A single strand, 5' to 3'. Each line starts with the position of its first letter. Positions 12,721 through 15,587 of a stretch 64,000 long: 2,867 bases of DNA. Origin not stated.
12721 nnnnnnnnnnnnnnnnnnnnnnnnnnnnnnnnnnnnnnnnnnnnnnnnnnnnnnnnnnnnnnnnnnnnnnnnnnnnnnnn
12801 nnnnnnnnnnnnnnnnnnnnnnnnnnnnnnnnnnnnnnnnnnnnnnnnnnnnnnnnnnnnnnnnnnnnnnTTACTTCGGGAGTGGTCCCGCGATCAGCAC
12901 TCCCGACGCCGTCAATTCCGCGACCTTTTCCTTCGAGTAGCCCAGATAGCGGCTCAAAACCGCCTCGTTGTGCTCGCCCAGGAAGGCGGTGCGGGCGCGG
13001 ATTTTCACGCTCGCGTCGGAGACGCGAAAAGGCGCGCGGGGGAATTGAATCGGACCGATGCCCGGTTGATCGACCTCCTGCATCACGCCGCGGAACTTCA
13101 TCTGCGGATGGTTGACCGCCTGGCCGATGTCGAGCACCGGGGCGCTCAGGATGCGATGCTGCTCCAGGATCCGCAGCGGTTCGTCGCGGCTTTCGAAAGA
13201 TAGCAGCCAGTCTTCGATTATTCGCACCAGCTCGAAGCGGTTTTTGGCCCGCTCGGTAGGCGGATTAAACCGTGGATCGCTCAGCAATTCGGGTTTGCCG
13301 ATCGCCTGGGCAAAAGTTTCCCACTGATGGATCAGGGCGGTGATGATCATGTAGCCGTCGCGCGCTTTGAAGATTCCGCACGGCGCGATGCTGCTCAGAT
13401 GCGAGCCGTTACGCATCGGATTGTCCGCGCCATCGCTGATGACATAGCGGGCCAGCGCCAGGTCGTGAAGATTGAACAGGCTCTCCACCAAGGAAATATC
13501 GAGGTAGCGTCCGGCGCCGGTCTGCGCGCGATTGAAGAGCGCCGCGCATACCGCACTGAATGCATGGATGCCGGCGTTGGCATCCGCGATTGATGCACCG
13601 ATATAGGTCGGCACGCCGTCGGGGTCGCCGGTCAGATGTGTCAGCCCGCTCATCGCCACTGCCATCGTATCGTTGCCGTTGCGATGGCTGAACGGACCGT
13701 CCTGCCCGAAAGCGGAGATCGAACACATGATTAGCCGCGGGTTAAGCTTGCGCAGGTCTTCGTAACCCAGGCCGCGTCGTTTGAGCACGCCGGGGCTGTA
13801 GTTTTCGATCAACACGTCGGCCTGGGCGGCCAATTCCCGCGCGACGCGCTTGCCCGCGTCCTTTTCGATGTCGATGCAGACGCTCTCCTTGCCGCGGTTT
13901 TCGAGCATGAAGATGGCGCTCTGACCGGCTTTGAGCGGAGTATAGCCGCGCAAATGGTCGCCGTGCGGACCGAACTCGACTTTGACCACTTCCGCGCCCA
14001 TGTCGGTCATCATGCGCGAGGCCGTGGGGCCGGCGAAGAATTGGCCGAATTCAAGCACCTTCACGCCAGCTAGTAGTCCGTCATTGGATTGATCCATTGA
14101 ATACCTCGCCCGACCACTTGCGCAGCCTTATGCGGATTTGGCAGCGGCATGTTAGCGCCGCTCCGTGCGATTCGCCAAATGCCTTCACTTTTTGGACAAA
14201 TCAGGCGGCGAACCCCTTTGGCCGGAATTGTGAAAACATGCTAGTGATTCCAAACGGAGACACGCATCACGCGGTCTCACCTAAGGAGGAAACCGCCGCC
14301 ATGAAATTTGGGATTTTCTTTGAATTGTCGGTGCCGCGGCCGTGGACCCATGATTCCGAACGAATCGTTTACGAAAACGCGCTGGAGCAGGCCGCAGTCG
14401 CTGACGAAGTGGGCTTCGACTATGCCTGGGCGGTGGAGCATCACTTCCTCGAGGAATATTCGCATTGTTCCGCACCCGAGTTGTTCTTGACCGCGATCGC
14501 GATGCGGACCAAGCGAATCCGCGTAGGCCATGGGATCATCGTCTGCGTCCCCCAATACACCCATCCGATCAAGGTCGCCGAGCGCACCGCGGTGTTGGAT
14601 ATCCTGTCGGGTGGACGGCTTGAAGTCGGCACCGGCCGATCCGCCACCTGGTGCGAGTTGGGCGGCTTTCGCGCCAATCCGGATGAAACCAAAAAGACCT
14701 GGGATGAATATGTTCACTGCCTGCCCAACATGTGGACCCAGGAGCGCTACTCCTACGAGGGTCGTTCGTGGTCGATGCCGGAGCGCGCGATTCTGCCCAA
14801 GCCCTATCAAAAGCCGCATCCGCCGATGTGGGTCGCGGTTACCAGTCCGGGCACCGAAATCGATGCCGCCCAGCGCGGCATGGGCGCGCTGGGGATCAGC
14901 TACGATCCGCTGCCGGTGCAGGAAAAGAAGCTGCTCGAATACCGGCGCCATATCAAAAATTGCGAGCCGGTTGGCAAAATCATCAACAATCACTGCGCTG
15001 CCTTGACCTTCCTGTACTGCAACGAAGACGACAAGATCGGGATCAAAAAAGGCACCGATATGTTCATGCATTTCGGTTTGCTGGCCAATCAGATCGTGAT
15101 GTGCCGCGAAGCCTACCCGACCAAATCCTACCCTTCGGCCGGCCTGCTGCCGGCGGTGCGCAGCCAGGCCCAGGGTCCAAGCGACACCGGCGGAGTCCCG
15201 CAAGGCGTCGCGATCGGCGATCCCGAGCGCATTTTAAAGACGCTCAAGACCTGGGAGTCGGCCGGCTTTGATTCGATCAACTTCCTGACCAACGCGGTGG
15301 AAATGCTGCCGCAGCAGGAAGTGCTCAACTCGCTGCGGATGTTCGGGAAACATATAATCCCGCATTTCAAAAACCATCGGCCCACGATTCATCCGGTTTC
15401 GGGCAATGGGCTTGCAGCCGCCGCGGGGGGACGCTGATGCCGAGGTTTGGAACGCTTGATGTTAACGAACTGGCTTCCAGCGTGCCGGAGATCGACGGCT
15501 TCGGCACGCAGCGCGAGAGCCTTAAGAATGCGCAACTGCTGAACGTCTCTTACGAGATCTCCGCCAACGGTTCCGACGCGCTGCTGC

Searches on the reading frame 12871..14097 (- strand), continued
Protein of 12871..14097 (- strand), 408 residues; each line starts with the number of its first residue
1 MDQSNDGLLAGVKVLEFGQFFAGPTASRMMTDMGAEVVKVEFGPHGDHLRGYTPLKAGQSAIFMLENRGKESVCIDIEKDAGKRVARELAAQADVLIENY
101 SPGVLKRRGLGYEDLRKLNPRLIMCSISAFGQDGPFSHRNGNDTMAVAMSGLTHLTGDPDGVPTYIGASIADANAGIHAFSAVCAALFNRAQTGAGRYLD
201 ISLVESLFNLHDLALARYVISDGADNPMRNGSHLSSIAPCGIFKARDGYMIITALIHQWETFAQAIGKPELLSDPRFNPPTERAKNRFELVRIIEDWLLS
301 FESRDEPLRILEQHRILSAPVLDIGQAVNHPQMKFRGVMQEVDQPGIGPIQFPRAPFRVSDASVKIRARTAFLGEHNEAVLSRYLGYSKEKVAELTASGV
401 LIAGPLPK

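Call 47: find_related_loci(query=L001:11467-13614:-, collection=metagenome_contigs, flank=6000)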
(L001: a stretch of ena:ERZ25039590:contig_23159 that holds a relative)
Query L001:11467-13614:- (716 aa) in metagenome_contigs; peptide patterns used: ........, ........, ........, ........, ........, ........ (x = any residue, [..] = any of these).
31 stretches matched a pattern; 7 encode a relative of the query (tblastn E <= 1e-3); 7 distinct loci.
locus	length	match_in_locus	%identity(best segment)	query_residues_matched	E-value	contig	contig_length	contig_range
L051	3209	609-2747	77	1-713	0e+0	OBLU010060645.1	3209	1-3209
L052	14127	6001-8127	68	1-708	0e+0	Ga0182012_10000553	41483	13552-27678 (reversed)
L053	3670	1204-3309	67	1-706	0e+0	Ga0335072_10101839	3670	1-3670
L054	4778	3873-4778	85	1-303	2e-179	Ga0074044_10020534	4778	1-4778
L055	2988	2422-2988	71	1-191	2e-86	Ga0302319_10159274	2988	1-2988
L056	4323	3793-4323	71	1-177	2e-79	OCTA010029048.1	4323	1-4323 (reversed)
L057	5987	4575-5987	28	1-466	2e-43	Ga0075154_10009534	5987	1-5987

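Call 55: find_encoding_contigs(protein=P0253, flank=6000, max_places=3)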
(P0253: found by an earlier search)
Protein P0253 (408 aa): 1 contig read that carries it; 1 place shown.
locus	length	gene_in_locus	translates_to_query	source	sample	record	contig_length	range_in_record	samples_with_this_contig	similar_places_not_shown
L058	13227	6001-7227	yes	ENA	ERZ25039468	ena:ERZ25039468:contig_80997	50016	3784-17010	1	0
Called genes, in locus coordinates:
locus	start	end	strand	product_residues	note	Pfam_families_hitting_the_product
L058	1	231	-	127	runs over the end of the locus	-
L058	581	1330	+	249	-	PF00768:Peptidase_S11, PF13354:Beta-lactamase2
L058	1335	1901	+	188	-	PF00768:Peptidase_S11 (weak), PF07943:PBP5_C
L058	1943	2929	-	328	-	PF03992:ABM (faint), PF27539:Y2318_C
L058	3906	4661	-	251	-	PF06314:ADC (weak)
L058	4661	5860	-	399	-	PF00296:Bac_luciferase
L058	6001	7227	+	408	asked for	PF02515:CoA_transf_3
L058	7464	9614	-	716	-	PF03235:GmrSD_N, PF07510:GmrSD_C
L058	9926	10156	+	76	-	-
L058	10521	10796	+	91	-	PF05016:ParE_toxin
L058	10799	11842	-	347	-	PF00296:Bac_luciferase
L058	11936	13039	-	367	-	PF04909:Amidohydro_2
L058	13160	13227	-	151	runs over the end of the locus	PF13577:SnoaL_4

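Call 56: find_encoding_contigs(protein=P0254, flank=6000, max_places=3)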
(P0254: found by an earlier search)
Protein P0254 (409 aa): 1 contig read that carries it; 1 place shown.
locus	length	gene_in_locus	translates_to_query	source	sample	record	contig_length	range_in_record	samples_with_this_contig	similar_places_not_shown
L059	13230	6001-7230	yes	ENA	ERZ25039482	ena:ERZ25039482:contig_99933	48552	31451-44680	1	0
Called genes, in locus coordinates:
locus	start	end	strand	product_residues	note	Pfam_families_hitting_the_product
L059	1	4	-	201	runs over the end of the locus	-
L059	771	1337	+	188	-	PF00768:Peptidase_S11, PF13354:Beta-lactamase2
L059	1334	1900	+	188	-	PF00768:Peptidase_S11 (weak), PF07943:PBP5_C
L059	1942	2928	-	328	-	PF03992:ABM (faint), PF27539:Y2318_C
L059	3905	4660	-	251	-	PF06314:ADC (weak)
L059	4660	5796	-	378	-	PF00296:Bac_luciferase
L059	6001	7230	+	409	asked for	PF02515:CoA_transf_3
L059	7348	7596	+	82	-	PF27535:RelB3_C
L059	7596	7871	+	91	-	PF05016:ParE_toxin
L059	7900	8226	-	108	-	-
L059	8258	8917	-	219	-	PF00296:Bac_luciferase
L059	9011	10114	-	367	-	PF04909:Amidohydro_2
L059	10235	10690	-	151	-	PF13577:SnoaL_4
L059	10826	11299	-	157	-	PF14376:Haem_bd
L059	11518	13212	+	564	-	PF07969:Amidohydro_3, PF01979:Amidohydro_1, PF07969:Amidohydro_3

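Call 60: search_protein_families(library=padloc, proteins=[L001:11467-13614:-, L046:3831-4115:+], max_evalue=0.001)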
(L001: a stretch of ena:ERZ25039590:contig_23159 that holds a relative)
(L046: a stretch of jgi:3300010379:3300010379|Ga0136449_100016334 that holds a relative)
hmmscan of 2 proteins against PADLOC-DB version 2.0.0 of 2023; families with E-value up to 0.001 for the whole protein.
L001:11467-13614:- (716 aa): 31 families (the best 25 are shown)
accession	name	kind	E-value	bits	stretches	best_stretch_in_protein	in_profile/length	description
PDLC02693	Orf5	-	7.4e-175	581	1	12-548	3-542/543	Orf5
PDLC04157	HEC-06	-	4.2e-68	228.3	1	19-549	24-556/558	-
PDLC04154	HEC-06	-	9.5e-64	214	2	151-549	165-565/569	-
PDLC04155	HEC-06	-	6e-63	211.2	1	17-549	20-559/562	-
PDLC02687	Orf5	-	3.1e-53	179.3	2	151-532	158-542/543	Orf5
PDLC02702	Orf5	-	3.8e-53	179.1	1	19-548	4-541/543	Orf5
PDLC02700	Orf5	-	6.5e-48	161.8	1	19-548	13-555/555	Orf5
PDLC02695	Orf5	-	1.7e-38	130.4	3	2-101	4-104/601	Orf5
PDLC03655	mREase_IV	-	1.4e-32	111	2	180-466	210-516/629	Type IV methyl-directed restriction enzyme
PDLC02691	Orf5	-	4e-32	109.5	2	153-548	176-579/579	Orf5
PDLC02701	Orf5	-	1e-30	104.8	2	19-277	21-303/596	Orf5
PDLC02692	Orf5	-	4.8e-23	79.7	2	19-233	9-221/558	Orf5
PDLC02792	SspE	-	2.5e-21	73.8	2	2-101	7-116/771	SspE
PDLC02698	Orf5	-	6.8e-20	69.3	2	153-536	176-559/573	Orf5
PDLC02686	Orf5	-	2.5e-18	63.9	1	4-249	6-261/566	Orf5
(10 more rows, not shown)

L046:3831-4115:+ (94 aa): 0 families

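Call 61: search_protein_families(library=ncbifam, proteins=[L001:11467-13614:-, window:12874-14097:-, L046:3831-4115:+], max_evalue=0.001)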
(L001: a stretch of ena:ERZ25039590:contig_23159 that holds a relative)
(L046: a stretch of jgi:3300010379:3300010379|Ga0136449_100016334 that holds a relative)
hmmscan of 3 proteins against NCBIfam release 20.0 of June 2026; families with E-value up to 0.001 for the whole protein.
L001:11467-13614:- (716 aa): 0 families

window:12874-14097:- (408 aa): 7 families
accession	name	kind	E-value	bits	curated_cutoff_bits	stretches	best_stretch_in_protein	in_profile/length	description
NF003809.0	PRK05398.1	subfamily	2.7e-73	246.9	442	2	9-213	5-210/416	formyl-CoA transferase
NF052585.1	SucGlutTfsCaiB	equivalog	1.6e-72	244.3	750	1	4-383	3-387/394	succinate--glutarate CoA-transferase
TIGR03253.1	oxalate_frc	equivalog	4.6e-70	236.4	504.2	2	9-214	4-210/416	formyl-CoA transferase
NF008511.0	PRK11430.1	equivalog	1.5e-65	221.8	522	1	6-380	7-375/381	CoA:oxalate CoA-transferase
NF041294.1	Scnl_mescCoAtase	equivalog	9.8e-60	202.7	700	1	9-381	4-380/381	succinyl-CoA:mesaconate CoA-transferase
NF002914.1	PRK03525.1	equivalog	4.2e-38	131.3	413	1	7-400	8-396/400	L-carnitine CoA-transferase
TIGR04253.1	mesacon_CoA_iso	equivalog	7.8e-22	77.8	725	1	7-405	1-403/403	2-methylfumaryl-CoA isomerase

L046:3831-4115:+ (94 aa): 0 families
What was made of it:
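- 12871..14097 (-): Intact family III (CaiB/BaiF) CoA-transferase gene, 408 aa: native 5' part, core, then island-borne last 5 codons. Below all NCBIfam equivalog cut-offs (call 61).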

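Call 62: find_encoding_contigs(protein=P0251, flank=10000, max_places=3)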
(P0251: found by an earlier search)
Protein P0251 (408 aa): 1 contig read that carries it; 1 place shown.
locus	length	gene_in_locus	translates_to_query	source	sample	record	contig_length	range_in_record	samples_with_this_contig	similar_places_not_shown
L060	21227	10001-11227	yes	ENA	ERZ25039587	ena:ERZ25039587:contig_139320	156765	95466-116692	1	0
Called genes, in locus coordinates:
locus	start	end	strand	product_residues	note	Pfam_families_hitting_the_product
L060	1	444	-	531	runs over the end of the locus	PF01636:APH (weak), PF06414:Zeta_toxin (weak), PF13671:AAA_33, PF13238:AAA_18 (weak)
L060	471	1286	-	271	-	PF00582:Usp, PF00571:CBS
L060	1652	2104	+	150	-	PF00571:CBS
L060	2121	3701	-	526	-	PF00158:Sigma54_activat, PF14532:Sigma54_activ_2, PF00004:AAA (weak), PF07726:AAA_3 (weak), PF07728:AAA_5, PF25601:AAA_lid_14, PF02954:HTH_8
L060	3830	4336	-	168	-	PF05951:Peptidase_M15_2, PF08291:Peptidase_M15_3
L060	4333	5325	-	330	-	PF03734:YkuD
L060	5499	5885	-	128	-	-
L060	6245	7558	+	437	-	PF00768:Peptidase_S11, PF13354:Beta-lactamase2, PF07943:PBP5_C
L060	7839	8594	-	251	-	PF06314:ADC (weak)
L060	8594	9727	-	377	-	PF00296:Bac_luciferase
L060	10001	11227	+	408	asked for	PF02515:CoA_transf_3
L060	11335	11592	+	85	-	PF01402:RHH_1, PF27535:RelB3_C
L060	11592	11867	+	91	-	PF05016:ParE_toxin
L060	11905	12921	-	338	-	PF00296:Bac_luciferase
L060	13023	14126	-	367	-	PF04909:Amidohydro_2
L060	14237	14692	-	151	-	PF13577:SnoaL_4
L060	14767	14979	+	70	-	-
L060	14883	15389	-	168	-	-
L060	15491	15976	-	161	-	PF14376:Haem_bd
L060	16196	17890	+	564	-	PF07969:Amidohydro_3, PF01979:Amidohydro_1 (weak), PF07969:Amidohydro_3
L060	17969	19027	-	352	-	PF08240:ADH_N, PF16912:Glu_dehyd_C (weak), PF00107:ADH_zinc_N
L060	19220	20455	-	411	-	-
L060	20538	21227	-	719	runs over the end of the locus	PF13191:AAA_16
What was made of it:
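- L060 (call 62).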

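Call 64: find_encoding_contigs(protein=P0257, flank=3000, max_places=3)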
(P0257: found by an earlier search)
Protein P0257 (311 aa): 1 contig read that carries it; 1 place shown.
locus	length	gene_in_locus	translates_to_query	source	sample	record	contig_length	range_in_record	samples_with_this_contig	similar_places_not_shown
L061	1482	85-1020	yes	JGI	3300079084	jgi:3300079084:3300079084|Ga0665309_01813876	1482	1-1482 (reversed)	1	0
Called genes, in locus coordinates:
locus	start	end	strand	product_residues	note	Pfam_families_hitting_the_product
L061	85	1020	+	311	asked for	PF03235:GmrSD_N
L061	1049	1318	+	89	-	-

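Call 79: search_protein_families(library=pfam, proteins=[L054:812-3211:-, L048:4725-5411:-, L048:5685-6023:-, L048:11110-12486:+], max_evalue=0.001)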
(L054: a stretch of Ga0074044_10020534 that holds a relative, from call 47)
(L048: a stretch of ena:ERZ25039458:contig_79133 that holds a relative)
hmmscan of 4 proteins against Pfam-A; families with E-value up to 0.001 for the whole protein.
L054:812-3211:- (799 aa): 1 family
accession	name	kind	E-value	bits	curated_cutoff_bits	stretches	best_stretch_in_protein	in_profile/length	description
PF02171.23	Piwi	-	1.3e-09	38.2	28.9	1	486-674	18-210/302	Piwi domain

L048:4725-5411:- (228 aa): 1 family
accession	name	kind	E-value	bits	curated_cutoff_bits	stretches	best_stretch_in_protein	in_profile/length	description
PF07885.22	Ion_trans_2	-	0.00019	21.6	22.5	1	127-215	5-75/79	Ion channel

L048:5685-6023:- (112 aa): 0 families

L048:11110-12486:+ (458 aa): 2 families
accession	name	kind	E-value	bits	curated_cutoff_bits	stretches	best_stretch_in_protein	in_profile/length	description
PF13701.12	DDE_Tnp_1_4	-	4e-38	131.2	34.7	1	13-457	6-431/435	Transposase DDE domain group 1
PF01609.27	DDE_Tnp_1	-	6.4e-17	62.4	23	1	142-385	5-200/200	Transposase DDE domain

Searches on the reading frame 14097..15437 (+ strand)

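Call 5: search_protein_families(library=pfam, proteins=[window:14097-15437:+], max_evalue=0.01)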
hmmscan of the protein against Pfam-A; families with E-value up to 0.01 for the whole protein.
window:14097-15437:+ (446 aa): 1 family
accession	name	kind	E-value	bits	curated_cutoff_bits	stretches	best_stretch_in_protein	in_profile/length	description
PF00296.26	Bac_luciferase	-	6e-43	147.8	27.9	1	69-392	1-313/314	Luciferase-like monooxygenase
